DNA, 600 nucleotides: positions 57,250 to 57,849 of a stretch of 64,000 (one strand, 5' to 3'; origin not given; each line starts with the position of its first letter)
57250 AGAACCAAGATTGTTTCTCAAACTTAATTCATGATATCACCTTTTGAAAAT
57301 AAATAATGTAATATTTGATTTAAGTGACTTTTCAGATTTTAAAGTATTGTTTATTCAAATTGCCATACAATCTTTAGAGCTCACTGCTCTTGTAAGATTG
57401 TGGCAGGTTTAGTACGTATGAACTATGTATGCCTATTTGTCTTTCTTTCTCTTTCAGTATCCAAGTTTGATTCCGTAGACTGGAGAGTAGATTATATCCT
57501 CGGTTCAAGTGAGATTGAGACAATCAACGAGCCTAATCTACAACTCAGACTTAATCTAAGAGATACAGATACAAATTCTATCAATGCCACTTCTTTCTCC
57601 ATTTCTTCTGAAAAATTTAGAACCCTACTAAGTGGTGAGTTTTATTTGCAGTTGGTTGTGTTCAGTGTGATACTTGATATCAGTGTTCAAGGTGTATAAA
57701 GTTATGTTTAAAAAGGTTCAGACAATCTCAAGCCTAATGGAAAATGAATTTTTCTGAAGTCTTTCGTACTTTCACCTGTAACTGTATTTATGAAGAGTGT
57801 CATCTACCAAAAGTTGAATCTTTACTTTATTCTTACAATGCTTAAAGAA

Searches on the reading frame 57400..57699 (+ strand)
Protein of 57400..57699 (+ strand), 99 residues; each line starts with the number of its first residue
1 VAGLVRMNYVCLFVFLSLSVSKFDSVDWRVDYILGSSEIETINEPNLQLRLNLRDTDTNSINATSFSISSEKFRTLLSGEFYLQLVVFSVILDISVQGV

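Call 16: search_protein_families(library=pfam, proteins=[window:57400-57699:+], max_evalue=0.01)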
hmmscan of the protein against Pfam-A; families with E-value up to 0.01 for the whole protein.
window:57400-57699:+ (99 aa): 1 family
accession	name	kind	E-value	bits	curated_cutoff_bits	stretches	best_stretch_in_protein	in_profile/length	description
PF07258.19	COMM_domain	-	1.5e-14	54.3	22.4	1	19-78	1-59/64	COMM domain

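Call 28: find_homologous_proteins(query=window:57400-57699:+, max_evalue=0.00001)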
Query window:57400-57699:+ (99 aa): 5 proteins with E <= 0.00001 among 26 candidates.
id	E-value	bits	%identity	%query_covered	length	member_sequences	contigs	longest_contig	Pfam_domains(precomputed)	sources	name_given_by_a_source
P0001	2.7e-30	122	82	75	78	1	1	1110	PF07258.20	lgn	-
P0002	6.3e-29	118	83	77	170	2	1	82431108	PF21672.3,PF07258.20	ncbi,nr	ncbi:COMM domain-containing protein 4-like [Lytechinus pictus]|nr:COMM domain-containing protein 4-l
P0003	1.2e-20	91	98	51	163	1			PF21672.3,PF07258.20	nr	nr:COMM domain-containing protein 4-like [Lytechinus pictus]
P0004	2.9e-19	87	70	62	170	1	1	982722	PF21672.3,PF07258.20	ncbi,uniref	ncbi:COMM domain-containing protein 4-like [Diadema antillarum]|uniref:COMM domain-containing protei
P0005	6.1e-18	83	49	82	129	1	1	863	PF07258.20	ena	-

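Call 29: find_encoding_contigs(protein=P0002, flank=10000, max_places=6)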
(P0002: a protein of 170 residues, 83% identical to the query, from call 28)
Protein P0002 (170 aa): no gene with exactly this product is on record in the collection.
